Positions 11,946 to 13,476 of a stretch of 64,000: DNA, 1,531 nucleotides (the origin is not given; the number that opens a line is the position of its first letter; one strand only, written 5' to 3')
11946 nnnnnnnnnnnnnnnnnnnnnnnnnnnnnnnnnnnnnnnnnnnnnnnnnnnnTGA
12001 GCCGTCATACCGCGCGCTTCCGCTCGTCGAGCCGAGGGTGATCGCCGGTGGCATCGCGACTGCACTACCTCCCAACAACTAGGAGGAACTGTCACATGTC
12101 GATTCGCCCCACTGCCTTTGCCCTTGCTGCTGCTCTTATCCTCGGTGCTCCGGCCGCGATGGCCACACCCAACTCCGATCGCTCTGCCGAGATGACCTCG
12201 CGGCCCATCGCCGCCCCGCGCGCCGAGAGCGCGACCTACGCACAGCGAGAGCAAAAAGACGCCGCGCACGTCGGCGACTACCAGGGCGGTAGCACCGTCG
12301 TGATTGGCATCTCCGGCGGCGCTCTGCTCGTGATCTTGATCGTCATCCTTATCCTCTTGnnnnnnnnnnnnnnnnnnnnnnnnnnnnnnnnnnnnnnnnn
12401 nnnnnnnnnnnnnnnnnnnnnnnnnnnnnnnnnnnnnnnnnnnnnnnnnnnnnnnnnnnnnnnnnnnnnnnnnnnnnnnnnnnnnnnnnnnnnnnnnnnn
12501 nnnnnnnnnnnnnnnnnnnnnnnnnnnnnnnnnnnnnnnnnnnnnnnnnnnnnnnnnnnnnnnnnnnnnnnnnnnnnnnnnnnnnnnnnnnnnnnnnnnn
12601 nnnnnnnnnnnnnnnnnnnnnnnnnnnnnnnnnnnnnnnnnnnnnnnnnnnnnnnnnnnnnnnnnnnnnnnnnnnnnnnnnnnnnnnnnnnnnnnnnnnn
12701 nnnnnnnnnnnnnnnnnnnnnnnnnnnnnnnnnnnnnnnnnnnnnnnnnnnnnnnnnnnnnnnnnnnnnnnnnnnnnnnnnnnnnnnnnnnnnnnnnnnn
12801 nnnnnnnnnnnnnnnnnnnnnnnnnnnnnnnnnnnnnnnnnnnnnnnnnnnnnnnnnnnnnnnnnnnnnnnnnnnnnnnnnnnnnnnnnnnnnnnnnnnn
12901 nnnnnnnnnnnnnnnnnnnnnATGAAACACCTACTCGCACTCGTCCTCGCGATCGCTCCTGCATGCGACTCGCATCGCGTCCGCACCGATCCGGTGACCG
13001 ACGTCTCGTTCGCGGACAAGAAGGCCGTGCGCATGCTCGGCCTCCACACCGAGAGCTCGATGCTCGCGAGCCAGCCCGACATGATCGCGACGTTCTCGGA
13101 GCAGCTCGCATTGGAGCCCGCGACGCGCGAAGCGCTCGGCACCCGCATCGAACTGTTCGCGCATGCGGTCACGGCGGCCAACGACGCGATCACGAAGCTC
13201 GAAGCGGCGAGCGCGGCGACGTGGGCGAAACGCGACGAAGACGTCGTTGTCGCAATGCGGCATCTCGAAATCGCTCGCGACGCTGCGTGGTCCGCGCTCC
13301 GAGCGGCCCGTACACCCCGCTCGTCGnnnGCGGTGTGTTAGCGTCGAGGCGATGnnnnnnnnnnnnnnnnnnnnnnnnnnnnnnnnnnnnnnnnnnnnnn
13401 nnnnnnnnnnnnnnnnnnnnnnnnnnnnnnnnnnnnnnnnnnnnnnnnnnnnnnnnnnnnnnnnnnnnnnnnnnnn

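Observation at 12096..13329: Three-gene cassette: small exported Gly-Gly protein, lipoprotein C39-like cysteine peptidase, second lipoprotein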

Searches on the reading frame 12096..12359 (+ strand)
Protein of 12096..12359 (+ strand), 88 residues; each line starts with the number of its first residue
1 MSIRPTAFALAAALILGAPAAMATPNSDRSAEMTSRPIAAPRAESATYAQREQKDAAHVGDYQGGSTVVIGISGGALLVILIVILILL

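Call 3: search_protein_families(library=pfam, proteins=[window:12096-12359:+], max_evalue=1)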
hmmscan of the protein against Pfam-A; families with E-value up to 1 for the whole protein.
window:12096-12359:+ (88 aa): 1 family
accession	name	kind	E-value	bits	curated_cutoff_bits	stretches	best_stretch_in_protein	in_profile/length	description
PF13670.12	PepSY_2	-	0.33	11.4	24.3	1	8-34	2-30/83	Peptidase propeptide and YPEB domain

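Call 4: search_protein_families(library=ncbifam, proteins=[window:12096-12359:+], max_evalue=1)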
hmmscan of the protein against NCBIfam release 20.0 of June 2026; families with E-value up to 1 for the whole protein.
window:12096-12359:+ (88 aa): 1 family
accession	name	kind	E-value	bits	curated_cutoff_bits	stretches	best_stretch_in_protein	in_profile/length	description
NF058558.2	AmldFbnFapC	equivalog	0.12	12.1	195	1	1-61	5-47/321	amyloid-like fimbrin subunit FapC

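Call 12: find_homologous_proteins(query=A2, max_evalue=0.01)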
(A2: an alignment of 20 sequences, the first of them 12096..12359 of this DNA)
Query A2 (20 sequences) (88 aa, profile of the alignment): 298 proteins with E <= 0.01 among 8000 candidates; the best 120 are listed.
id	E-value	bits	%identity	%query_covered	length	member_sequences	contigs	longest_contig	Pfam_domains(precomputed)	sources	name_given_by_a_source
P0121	7.6e-33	130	51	51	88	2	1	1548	-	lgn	-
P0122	1.2e-31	126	46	84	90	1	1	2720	-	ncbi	-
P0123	1.9e-31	126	62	56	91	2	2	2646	-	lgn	-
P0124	1.9e-31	126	65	35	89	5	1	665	-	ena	-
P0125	2.1e-31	126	61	38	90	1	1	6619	-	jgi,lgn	jgi:hypothetical protein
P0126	3.5e-31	125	52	86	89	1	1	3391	-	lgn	-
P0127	3.6e-31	125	55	48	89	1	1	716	-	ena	-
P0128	4.1e-31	125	50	45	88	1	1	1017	-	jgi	jgi:hypothetical protein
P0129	4.6e-31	125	45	82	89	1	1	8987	-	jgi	jgi:hypothetical protein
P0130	9.4e-31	124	59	86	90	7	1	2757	-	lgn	-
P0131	1.1e-30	123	58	45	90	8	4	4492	-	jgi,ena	-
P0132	1.2e-30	123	45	84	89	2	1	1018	-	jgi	jgi:hypothetical protein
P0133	1.9e-30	123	50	84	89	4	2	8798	-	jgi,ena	-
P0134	2.1e-30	122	49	84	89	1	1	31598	-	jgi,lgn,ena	-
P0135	3.0e-30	122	51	86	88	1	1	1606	-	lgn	-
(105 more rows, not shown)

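Call 16: find_related_loci(query=A3, collection=genome_contigs, flank=4000)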
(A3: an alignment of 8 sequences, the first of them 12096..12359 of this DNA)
Query A3 (88 aa) in genome_contigs; peptide patterns used: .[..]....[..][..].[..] (x = any residue, [..] = any of these).
68 stretches matched a pattern; 28 encode a relative of the query (tblastn E <= 1e-3); 28 distinct loci.
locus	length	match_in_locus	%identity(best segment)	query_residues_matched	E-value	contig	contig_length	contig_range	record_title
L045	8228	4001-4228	84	1-76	2e-29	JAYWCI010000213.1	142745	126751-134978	MAG: Kofleriaceae bacterium isolate GL94_UP_concoct_149 GL94_UP_concoct_149_212, whole genome shotgun sequence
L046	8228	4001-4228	80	1-76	2e-28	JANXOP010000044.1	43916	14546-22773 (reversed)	MAG: Kofleriaceae bacterium isolate GL140_1_concoct_276 GL140_1_k141_659229, whole genome shotgun sequence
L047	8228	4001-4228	82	1-76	3e-28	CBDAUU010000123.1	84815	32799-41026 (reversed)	MAG: Kofleriaceae bacterium isolate ffba1ace-c5ca-4b13-bc8a-5e7048f45719 genome assembly, contig: contig_123, whole geno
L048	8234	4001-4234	56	1-75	9e-19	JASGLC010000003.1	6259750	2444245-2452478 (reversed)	MAG: Kofleriaceae bacterium isolate 5N094 JMF-2111-06-0005.ont.bin.94_2, whole genome shotgun sequence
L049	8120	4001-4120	73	37-76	9e-16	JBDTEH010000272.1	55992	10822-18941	MAG: Kofleriaceae bacterium isolate cluster2_bin.199 k127_620411, whole genome shotgun sequence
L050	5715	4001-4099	76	44-76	2e-12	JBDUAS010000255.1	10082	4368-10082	MAG: Deltaproteobacteria bacterium isolate cluster4_bin.197 NODE_18352_length_10082_cov_14.444101, whole genome shotgun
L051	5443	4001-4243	52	1-75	4e-11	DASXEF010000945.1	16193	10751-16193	MAG TPA_asm: Kofleriaceae bacterium isolate SMAG_U5105 k141_992309, whole genome shotgun sequence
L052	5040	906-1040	59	31-76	9e-11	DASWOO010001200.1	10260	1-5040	MAG TPA_asm: Kofleriaceae bacterium isolate SMAG_U3443 k141_2753835, whole genome shotgun sequence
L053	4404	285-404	66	37-76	1e-10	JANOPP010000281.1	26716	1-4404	MAG: Myxococcales bacterium isolate VAR_4_metabat_47_sub VAR_4_k141_1095749, whole genome shotgun sequence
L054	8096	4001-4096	70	44-76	3e-10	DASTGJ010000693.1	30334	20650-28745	MAG TPA_asm: Kofleriaceae bacterium isolate SMAG_U27 k141_732952, whole genome shotgun sequence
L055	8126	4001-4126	55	35-76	4e-10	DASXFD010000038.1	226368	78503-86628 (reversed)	MAG TPA_asm: Kofleriaceae bacterium isolate SMAG_U5129 k141_1750301, whole genome shotgun sequence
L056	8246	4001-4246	49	1-76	7e-10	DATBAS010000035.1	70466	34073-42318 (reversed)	MAG TPA_asm: Kofleriaceae bacterium isolate SMAG_U5738 k141_2328446, whole genome shotgun sequence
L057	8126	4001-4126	52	35-76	2e-9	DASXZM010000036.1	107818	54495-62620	MAG TPA_asm: Kofleriaceae bacterium isolate SMAG_U4851 k141_3995101, whole genome shotgun sequence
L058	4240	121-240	56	37-76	2e-9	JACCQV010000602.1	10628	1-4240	MAG: Deltaproteobacteria bacterium isolate MGR_bin5 SD2897-2912_k127_3462307, whole genome shotgun sequence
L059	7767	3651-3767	48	37-76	7e-9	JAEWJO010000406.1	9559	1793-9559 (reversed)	MAG: Proteobacteria bacterium isolate OH_PBrB_153 k127_256988, whole genome shotgun sequence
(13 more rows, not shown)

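Call 73: predict_structure(alignment_id=A9)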
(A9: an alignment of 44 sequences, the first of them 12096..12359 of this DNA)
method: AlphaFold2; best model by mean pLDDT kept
length: 88 residues; sequences in the alignment: 44
mean_pLDDT: 66.3   pTM: 0.24
mean pLDDT of the five models: 66.3, 66.1, 66.1, 65.4, 64.4
residues with pLDDT >= 90: 9; 70-90: 16; 50-70: 59; < 50: 4
segments of 3 or more residues with pLDDT < 50: none
pLDDT, mean of each block of 10 residues (from residue 1): 60 58 51 65 68 67 59 80 93
secondary structure, 60 per line:
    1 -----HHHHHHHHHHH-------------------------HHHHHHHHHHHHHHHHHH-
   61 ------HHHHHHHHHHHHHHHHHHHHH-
elements in order: H6-16 H42-59 H67-87

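Call 75: search_protein_families(library=ncbifam, alignment_id=A9, max_evalue=10)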
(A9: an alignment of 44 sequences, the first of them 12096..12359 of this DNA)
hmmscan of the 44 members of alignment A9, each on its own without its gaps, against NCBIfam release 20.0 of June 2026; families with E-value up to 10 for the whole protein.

A. member 1, window:12096-12359:+ (88 aa): 1 family
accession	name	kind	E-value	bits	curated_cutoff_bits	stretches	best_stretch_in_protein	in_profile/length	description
NF058558.2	AmldFbnFapC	equivalog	0.12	12.1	195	1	1-61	5-47/321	amyloid-like fimbrin subunit FapC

B. families by the number of members that match (of 44 scanned): 46 families (the first 25 are shown)
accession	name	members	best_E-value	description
NF007769.1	PRK10455.1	17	0.00078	ATP-independent periplasmic protein-refolding chaperone Spy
NF058558.2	AmldFbnFapC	8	0.005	amyloid-like fimbrin subunit FapC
TIGR01477.1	RIFIN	8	0.013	variant surface antigen, rifin family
NF049875.1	NetB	3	0.0087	Nrf-like electron transfer protein NetB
NF033919.1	PA2779_fam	3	0.016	PA2779 family protein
NF033636.1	acid_shock_Asr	3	0.018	acid resistance repetitive basic protein Asr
NF033554.9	floc_PepA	3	0.047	flocculation-associated PEP-CTERM protein PepA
NF040554.1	mini_HHHH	3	1.9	HHHH-motif protein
NF003377.0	PRK04452.1-3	3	2.1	acetyl-CoA decarbonylase/synthase complex subunit delta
TIGR04530.1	hemophoreRv0203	2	0.00065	hemophore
NF009951.1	PRK13415.1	2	0.0032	flagella biosynthesis regulatory protein FliZ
NF041221.1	BagZ_FevE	2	0.016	bagremycin/ferroverdin biosynthesis copper chaperon BagZ/FevE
NF041525.1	HrpD5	2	0.019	HrpD5 family protein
NF047678.1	LIC10486_fam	2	0.082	LIC10486 family protein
NF053514.2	JUQZ_fam_ocin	2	0.089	BLB8/JUQZ-1 family protein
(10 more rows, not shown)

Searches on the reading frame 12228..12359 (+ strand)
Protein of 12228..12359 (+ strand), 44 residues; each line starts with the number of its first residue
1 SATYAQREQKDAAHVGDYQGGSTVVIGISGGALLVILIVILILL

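Call 39: find_homologous_proteins(query=A6, max_evalue=0.1)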
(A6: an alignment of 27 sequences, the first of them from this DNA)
Query A6 (27 sequences) (44 aa, profile of the alignment): 32 proteins with E <= 0.1 among 8000 candidates.
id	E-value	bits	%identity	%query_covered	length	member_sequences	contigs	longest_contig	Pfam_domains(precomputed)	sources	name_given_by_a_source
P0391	1.2e-14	71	38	93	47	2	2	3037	-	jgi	jgi:hypothetical protein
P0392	5.8e-14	69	33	48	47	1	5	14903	-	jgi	jgi:hypothetical protein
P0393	7.8e-14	69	-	-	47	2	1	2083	-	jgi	jgi:hypothetical protein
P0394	8.8e-13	65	49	80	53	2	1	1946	-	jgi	jgi:hypothetical protein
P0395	1.3e-12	65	45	45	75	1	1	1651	-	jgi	jgi:hypothetical protein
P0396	4.1e-12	63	-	-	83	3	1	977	-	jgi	-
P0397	1.6e-11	61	74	70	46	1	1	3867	-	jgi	jgi:hypothetical protein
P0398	1.9e-11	61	-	-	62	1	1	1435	-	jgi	jgi:hypothetical protein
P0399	1.9e-11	61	-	-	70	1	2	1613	-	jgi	jgi:hypothetical protein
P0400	2.6e-11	60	90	66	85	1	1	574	-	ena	-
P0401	2.8e-11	60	-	-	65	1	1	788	-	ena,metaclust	metaclust:\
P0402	3.0e-11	60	67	82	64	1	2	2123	-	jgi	jgi:hypothetical protein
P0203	3.5e-11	60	69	73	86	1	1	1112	-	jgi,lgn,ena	-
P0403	4.4e-11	60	45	66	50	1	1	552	-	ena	-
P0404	5.2e-11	60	-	-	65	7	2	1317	-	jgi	-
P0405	6.5e-11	59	-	-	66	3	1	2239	-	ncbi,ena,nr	ncbi:MAG TPA: hypothetical protein VJS20_08010 [Gemmatimonadales bacterium]|nr:hypothetical protein 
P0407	9.9e-11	59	-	-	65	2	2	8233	-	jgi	-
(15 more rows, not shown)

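Call 65: find_encoding_contigs(protein=P0407, flank=3000, max_places=3)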
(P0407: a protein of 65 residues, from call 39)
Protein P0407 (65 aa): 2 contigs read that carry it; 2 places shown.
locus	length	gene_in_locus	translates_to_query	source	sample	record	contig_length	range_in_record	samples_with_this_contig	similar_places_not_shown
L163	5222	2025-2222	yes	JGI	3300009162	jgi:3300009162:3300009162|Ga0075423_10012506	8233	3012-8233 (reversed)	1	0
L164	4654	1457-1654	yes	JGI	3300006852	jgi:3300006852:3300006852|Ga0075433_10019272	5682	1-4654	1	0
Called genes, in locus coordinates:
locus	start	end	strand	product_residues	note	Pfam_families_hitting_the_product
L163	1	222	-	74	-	?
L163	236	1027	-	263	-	PF11999:Ice_binding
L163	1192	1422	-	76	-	-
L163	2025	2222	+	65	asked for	-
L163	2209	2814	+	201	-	PF03412:Peptidase_C39, PF13529:Peptidase_C39_2 (weak)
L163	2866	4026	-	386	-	PF13091:PLDc_2, PF00614:PLDc, PF13091:PLDc_2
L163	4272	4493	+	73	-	PF07043:DUF1328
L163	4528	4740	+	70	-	PF11381:DUF3185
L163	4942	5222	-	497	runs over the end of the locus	PF13084:DUF3943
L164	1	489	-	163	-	?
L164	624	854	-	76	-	-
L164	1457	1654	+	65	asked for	-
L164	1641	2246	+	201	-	PF03412:Peptidase_C39, PF13529:Peptidase_C39_2 (weak)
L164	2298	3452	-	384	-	PF13091:PLDc_2, PF00614:PLDc, PF13091:PLDc_2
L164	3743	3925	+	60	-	-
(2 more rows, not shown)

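Call 66: find_encoding_contigs(protein=P0405, flank=3000, max_places=3)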
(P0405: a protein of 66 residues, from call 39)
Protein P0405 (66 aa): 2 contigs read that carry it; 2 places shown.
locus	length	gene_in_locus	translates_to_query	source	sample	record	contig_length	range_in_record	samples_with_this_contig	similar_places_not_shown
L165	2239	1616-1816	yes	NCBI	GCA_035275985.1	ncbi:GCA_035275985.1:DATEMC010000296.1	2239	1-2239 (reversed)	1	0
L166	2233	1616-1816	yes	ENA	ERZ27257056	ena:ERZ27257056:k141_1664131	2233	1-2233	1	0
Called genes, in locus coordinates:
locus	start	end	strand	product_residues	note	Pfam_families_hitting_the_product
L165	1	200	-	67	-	?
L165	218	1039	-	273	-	PF11999:Ice_binding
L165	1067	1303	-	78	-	-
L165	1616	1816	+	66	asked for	-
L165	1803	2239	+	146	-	PF03412:Peptidase_C39 (weak)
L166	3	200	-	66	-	?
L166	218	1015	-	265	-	PF11999:Ice_binding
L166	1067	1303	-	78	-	-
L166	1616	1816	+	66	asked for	-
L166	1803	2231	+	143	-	?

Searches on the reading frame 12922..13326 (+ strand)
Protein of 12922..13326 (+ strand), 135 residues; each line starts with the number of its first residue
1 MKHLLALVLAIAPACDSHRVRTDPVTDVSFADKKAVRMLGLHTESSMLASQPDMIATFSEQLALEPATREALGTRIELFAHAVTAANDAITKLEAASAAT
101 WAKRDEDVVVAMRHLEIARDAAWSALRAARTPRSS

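Call 3: search_protein_families(library=pfam, proteins=[window:12922-13326:+], max_evalue=1)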
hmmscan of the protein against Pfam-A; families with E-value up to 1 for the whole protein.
window:12922-13326:+ (135 aa): 1 family
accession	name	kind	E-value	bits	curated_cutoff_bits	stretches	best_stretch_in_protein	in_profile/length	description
PF22777.1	VKGC_lumenal_dom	-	0.28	11.5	27.7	1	43-89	76-120/152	Vitamin K-dependent gamma-carboxylase, lumenal domain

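Call 4: search_protein_families(library=ncbifam, proteins=[window:12922-13326:+], max_evalue=1)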
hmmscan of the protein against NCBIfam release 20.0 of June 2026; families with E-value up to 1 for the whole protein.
window:12922-13326:+ (135 aa): 0 families

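Call 60: search_solved_structures(query=window:12922-13326:+, max_evalue=10)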
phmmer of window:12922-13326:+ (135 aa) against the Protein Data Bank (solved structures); distinct sequences matched with E-value up to 10: 4.
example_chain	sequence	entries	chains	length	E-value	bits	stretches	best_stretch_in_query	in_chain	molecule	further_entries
9plq_A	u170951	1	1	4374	0.23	15.2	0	21-96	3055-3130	E3 ubiquitin-protein ligase HUWE1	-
9plr_A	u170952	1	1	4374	0.23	15.2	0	21-96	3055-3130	E3 ubiquitin-protein ligase HUWE1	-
7jq9_A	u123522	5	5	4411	0.23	15.2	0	21-96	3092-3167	E3 ubiquitin-protein ligase HUWE1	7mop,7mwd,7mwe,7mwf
3cpr_A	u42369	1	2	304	0.68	13.7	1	54-113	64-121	Dihydrodipicolinate synthetase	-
